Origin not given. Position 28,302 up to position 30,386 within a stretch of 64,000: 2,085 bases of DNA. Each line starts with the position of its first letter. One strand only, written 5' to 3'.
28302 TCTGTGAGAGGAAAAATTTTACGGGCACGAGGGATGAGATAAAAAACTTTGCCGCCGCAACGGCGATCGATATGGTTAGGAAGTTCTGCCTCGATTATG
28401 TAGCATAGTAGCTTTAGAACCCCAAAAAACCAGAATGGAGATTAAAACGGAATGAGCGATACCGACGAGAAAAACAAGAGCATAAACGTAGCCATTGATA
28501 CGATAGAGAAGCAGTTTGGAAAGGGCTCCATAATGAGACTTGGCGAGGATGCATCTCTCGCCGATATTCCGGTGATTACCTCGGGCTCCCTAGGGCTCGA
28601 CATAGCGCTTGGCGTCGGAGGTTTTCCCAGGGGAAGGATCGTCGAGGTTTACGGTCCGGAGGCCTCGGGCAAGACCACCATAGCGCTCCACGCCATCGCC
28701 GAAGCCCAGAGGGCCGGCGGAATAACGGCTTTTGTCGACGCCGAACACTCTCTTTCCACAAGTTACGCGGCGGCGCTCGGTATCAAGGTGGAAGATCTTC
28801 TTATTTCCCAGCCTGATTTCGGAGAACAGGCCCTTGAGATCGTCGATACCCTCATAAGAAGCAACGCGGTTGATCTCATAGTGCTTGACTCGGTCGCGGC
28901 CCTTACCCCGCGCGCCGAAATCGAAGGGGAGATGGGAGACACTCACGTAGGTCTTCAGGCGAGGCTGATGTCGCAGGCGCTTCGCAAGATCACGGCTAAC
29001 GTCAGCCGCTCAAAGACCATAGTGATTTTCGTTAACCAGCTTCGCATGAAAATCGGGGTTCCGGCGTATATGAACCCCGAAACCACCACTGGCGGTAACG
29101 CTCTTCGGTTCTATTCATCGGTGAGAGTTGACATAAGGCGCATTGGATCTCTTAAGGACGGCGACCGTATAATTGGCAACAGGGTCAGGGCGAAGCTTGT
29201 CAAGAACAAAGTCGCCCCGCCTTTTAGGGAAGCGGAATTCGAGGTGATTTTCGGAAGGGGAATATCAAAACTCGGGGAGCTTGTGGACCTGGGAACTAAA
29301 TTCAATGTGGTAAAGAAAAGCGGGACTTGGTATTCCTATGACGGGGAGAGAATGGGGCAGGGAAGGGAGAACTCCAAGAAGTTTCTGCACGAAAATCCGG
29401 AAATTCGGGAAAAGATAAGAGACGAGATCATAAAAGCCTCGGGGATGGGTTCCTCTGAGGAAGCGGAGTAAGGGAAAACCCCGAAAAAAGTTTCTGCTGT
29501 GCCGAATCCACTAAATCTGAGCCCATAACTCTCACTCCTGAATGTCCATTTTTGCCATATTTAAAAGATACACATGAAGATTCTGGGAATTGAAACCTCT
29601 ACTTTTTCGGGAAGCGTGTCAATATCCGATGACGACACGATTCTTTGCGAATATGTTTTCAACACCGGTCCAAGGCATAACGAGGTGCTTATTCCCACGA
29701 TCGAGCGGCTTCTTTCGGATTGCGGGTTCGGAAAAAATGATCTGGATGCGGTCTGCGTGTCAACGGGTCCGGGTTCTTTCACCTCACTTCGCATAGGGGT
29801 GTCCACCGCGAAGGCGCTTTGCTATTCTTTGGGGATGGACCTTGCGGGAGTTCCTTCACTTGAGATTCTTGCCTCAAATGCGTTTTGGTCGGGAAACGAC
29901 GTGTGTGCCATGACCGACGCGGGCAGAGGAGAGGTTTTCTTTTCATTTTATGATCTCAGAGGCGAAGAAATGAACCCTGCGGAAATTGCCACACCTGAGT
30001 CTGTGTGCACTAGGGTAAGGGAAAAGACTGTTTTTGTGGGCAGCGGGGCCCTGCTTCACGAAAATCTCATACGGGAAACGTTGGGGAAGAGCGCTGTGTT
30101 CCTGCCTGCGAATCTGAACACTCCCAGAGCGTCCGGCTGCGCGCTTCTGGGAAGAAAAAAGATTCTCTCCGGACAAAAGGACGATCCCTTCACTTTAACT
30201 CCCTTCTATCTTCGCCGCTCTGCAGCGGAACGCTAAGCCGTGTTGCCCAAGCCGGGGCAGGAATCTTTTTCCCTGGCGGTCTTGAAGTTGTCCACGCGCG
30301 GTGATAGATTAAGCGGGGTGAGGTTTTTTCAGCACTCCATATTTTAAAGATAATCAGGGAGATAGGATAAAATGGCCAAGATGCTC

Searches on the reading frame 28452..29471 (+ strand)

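Call 68: search_protein_families(library=pfam, proteins=[window:28452-29471:+], max_evalue=0.00001)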
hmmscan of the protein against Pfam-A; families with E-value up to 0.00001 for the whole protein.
window:28452-29471:+ (339 aa): 4 families
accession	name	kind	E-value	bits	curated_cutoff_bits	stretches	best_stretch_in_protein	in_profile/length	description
PF00154.27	RecA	-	1.6e-130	434.7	27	1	9-272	1-262/262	recA bacterial DNA recombination protein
PF21096.2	RecA_C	-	5.9e-24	84.4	27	1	275-329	1-55/57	RecA C-terminal domain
PF08423.17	Rad51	-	2.7e-06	27.3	22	0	41-83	7-47/244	Rad51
PF06745.19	ATPase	-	8.4e-06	25.8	26.6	0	45-113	4-74/231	KaiC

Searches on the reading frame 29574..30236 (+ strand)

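Call 68: search_protein_families(library=pfam, proteins=[window:29574-30236:+], max_evalue=0.00001)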
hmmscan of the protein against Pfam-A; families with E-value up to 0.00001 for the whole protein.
window:29574-30236:+ (220 aa): 1 family
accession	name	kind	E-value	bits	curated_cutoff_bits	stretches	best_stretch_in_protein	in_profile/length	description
PF00814.31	TsaD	-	1.1e-28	101.2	24.8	1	34-191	28-223/264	tRNA N6-adenosine threonylcarbamoyltransferase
